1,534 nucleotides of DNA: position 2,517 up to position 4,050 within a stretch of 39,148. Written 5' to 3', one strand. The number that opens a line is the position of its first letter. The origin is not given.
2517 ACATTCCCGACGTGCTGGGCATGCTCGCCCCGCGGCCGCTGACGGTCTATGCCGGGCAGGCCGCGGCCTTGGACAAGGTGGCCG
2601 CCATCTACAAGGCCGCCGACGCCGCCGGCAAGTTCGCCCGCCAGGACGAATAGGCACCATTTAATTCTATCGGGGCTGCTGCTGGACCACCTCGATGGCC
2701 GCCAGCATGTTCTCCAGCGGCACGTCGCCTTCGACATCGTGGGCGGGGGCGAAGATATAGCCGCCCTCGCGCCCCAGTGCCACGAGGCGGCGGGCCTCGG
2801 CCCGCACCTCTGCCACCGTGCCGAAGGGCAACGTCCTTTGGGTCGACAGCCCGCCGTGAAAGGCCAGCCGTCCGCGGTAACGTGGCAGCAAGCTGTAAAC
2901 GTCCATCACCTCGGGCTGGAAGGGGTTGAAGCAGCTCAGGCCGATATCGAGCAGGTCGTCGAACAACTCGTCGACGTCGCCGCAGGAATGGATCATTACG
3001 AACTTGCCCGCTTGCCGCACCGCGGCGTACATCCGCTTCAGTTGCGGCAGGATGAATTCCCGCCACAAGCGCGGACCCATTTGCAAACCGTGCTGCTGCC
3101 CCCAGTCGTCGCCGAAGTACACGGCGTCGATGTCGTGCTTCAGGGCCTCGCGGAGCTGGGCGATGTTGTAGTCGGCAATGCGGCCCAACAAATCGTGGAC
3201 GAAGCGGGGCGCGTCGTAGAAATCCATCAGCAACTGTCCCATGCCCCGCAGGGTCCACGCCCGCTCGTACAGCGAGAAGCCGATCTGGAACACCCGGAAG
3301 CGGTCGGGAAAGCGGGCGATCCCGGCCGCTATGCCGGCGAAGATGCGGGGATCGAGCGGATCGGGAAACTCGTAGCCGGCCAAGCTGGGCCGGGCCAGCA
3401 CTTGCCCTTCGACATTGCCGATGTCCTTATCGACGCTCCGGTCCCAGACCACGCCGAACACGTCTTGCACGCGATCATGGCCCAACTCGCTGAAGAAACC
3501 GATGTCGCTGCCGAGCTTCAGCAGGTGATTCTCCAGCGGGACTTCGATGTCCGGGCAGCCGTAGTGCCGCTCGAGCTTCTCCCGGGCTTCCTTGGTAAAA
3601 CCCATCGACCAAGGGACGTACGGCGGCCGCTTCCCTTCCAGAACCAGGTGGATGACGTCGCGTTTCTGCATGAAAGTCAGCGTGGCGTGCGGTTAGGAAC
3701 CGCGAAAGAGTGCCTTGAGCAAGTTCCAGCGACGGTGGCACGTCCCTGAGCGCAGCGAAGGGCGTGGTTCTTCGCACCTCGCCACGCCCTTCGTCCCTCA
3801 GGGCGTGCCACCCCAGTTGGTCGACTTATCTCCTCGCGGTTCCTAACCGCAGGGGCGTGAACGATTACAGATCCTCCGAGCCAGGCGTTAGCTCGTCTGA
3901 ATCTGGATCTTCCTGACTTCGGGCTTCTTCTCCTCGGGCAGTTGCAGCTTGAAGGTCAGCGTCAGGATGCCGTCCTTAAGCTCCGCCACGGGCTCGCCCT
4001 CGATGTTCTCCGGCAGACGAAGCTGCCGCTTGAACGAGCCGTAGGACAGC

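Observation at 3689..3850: Family A: a ~110-160-bp long-hairpin palindromic element present in 4 full copies and one 15-bp fragment within 39 kb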

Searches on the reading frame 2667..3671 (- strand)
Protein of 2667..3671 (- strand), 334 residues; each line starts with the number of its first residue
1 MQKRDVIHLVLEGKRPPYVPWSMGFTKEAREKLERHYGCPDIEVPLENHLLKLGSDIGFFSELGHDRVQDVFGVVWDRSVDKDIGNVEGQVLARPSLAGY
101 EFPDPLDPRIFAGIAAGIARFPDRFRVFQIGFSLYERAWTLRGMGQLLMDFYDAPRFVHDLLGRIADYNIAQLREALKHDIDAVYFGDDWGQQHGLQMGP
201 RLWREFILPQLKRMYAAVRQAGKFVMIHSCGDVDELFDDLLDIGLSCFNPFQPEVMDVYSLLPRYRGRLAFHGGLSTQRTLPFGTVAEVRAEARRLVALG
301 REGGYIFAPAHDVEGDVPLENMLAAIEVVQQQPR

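Call 67: search_protein_families(library=pfam, proteins=[window:2667-3671:-], max_evalue=0.001)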
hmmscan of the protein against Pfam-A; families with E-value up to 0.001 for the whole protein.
window:2667-3671:- (334 aa): 1 family
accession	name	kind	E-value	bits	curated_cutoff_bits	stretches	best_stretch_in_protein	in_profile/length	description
PF01208.23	URO-D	-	2.3e-25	89.8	23.9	1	142-331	160-345/346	Uroporphyrinogen decarboxylase (URO-D)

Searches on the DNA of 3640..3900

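Call 59: search_rna_families(source=window, start=3640, end=3900, threshold=evalue, max_evalue=1)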
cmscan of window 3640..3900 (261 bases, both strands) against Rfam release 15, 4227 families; matches with E-value up to 1: 4.
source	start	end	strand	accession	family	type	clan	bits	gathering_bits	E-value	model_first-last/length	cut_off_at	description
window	3687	3853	-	RF04119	MIR1858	Gene; miRNA;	-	30.9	137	0.0012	1-197/197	no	MIR1858 microRNA precursor family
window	3734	3813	+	RF03376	mir-3075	Gene; miRNA;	-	26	91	0.0039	1-85/85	no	mir-3075 microRNA precursor family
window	3735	3812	+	RF03778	mir-483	Gene; miRNA;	-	22.8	60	0.04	1-75/75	no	mir-483 microRNA precursor family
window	3724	3821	+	RF03831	mir-627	Gene; miRNA;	-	20.6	86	0.038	1-87/87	no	mir-627 microRNA precursor family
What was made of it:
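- On Any Rfam RNA family: The only weak hits are generic eukaryotic miRNA-hairpin models at 21-31 bits, against thresholds of 60-137 (call 59).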
